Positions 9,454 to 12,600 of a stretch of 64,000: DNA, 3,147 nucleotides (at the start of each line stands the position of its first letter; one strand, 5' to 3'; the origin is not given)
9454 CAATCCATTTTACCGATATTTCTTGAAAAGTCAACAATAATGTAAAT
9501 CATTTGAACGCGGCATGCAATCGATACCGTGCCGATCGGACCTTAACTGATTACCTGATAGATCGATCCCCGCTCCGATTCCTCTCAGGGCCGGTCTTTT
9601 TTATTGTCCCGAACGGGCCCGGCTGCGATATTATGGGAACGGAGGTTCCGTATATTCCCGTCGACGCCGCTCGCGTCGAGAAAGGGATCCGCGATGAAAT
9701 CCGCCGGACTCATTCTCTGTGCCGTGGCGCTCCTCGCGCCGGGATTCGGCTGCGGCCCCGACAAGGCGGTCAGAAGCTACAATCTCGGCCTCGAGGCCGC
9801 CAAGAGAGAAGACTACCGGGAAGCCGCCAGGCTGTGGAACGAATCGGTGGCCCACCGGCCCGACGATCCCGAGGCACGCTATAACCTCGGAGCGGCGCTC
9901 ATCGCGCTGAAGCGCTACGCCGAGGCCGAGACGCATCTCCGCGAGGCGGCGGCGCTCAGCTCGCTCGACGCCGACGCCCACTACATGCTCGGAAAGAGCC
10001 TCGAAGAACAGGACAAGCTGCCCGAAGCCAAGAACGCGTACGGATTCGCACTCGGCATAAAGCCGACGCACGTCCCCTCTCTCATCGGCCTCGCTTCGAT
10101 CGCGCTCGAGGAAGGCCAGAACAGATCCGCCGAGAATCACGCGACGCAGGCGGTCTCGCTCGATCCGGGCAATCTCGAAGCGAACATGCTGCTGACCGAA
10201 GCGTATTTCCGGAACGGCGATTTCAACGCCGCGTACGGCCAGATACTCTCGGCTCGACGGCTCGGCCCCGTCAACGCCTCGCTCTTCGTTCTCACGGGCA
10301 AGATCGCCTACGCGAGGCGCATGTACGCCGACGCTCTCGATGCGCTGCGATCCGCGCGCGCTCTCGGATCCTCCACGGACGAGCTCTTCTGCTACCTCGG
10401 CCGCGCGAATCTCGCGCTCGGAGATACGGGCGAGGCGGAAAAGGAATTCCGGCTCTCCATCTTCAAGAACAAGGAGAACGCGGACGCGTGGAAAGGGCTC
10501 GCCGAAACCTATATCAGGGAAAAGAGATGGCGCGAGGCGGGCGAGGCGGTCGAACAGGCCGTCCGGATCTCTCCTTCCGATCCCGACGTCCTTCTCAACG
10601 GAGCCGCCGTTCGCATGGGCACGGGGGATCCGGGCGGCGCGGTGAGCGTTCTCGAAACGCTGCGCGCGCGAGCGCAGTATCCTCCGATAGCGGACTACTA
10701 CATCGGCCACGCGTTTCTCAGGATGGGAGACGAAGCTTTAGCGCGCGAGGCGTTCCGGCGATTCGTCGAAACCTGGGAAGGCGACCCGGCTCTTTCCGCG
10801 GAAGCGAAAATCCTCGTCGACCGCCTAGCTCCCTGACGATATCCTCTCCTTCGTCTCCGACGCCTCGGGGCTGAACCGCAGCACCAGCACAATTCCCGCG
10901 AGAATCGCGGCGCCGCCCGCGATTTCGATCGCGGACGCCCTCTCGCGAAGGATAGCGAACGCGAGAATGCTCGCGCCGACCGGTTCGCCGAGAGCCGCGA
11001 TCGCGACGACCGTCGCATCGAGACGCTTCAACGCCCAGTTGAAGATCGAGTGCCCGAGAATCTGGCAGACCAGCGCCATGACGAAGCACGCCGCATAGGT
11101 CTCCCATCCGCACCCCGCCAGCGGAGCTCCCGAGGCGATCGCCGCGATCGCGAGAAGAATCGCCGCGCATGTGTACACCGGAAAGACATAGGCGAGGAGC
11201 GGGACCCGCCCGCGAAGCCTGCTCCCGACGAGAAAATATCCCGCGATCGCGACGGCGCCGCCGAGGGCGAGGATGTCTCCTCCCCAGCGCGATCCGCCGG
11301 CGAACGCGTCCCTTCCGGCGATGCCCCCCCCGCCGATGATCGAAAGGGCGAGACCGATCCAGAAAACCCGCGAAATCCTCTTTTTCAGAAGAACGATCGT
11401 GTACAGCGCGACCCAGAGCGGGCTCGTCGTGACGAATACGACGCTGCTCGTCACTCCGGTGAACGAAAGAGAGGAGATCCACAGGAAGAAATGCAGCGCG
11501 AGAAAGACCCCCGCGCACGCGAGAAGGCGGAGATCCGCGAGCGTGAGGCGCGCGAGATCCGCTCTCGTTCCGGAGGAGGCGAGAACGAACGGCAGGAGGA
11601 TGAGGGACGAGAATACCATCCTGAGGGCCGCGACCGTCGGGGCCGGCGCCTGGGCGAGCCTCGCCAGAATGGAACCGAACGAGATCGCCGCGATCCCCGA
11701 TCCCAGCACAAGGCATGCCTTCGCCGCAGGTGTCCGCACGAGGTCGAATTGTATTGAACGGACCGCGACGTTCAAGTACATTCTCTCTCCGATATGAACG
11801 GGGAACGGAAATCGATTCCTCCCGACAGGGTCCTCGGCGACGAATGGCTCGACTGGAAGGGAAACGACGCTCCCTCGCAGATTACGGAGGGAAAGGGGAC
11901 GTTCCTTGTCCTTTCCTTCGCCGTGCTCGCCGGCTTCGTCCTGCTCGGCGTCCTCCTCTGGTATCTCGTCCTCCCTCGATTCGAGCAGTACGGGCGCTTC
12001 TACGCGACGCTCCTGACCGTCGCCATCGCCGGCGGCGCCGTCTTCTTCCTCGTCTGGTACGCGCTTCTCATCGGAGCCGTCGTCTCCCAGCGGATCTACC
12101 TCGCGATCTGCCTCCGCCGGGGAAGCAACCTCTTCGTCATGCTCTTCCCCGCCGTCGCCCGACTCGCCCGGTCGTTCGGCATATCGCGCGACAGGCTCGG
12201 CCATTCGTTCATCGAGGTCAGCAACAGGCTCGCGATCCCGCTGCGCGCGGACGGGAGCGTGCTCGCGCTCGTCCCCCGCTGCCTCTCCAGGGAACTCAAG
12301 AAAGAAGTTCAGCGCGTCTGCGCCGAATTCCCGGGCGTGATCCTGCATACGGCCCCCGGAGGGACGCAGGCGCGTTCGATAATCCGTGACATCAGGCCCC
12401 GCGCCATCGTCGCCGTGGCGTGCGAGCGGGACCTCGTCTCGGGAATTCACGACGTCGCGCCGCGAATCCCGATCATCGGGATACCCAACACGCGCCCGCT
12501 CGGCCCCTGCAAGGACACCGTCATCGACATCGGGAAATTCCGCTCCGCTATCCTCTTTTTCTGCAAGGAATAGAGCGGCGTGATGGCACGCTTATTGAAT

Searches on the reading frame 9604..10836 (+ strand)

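Call 18: search_protein_families(library=ncbifam, max_evalue=0.00001, proteins=[window:9604-10836:+])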
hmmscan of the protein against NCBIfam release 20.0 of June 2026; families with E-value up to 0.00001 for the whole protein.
window:9604-10836:+ (410 aa): 15 families
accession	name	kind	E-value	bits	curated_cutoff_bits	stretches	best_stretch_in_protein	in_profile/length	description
TIGR02917.1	PEP_TPR_lipo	equivalog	1.5e-30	105.8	312.2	1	66-390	306-866/899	XrtA/PEP-CTERM system TPR-repeat protein PrsT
NF040959.1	MamA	equivalog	2.8e-27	95.5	200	1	26-156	42-172/204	magnetosome protein MamA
TIGR02552.1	LcrH_SycD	equivalog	8.2e-21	74.1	104.8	1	273-356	32-115/136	SycD/LcrH family type III secretion system chaperone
TIGR02521.1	type_IV_pilW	equivalog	2.5e-17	63.2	154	1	59-237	35-215/234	type IV pilus biogenesis/stability protein PilW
NF033920.0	C39_PA2778_fam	equivalog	2.7e-16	59.7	150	0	258-324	187-255/255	PA2778 family cysteine peptidase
NF052415.1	T3SS_chap_SctY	equivalog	2.6e-15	56.9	70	1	73-147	24-101/106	type III secretion apparatus assembly chaperone SctY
TIGR02795.1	tol_pal_ybgF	equivalog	2.3e-14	54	90.1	0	58-115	5-65/119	tol-pal system protein YbgF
TIGR03939.1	PGA_TPR_OMP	equivalog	5.5e-14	51.3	366.65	0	292-371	85-162/800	poly-beta-1,6 N-acetyl-D-glucosamine export porin PgaA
NF033762.1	social_mot_Tgl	equivalog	5.3e-13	48.9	225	1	58-149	34-126/252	social motility TPR repeat lipoprotein Tgl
NF033758.1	gliding_GltE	equivalog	2.4e-12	46.5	225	1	115-229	214-328/411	adventurous gliding motility TPR repeat lipoprotein GltE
NF047371.1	FlcA_CTERM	equivalog_domain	3.9e-11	42.1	300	0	66-147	450-531/646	periplasmic flagellar collar protein FlcA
NF008520.0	PRK11447.1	equivalog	4.4e-11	41.3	858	0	58-216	272-445/1157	cellulose synthase complex outer membrane protein BcsC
TIGR00540.1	TPR_hemY_coli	hypoth_equivalog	1.5e-10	40.4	142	0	69-146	306-382/385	heme biosynthesis-associated TPR protein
TIGR04510.1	mod_pep_cyc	subfamily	1.6e-10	40.1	400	1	115-349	390-621/814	putative peptide modification system cyclase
NF047507.1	TPR_BatC_Lepto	exception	1e-08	34.9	175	0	62-156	31-129/214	TPR repeat-containing protein BatC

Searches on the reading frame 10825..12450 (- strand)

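Call 18: search_protein_families(library=ncbifam, max_evalue=0.00001, proteins=[window:10825-12450:-])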
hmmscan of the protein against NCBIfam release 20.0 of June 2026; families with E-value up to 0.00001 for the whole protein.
window:10825-12450:- (541 aa): 1 family
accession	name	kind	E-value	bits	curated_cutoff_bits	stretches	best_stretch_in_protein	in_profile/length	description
TIGR00950.1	2A78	equivalog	2.5e-19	69.7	230.2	1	267-520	15-263/264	carboxylate/amino acid/amine transporter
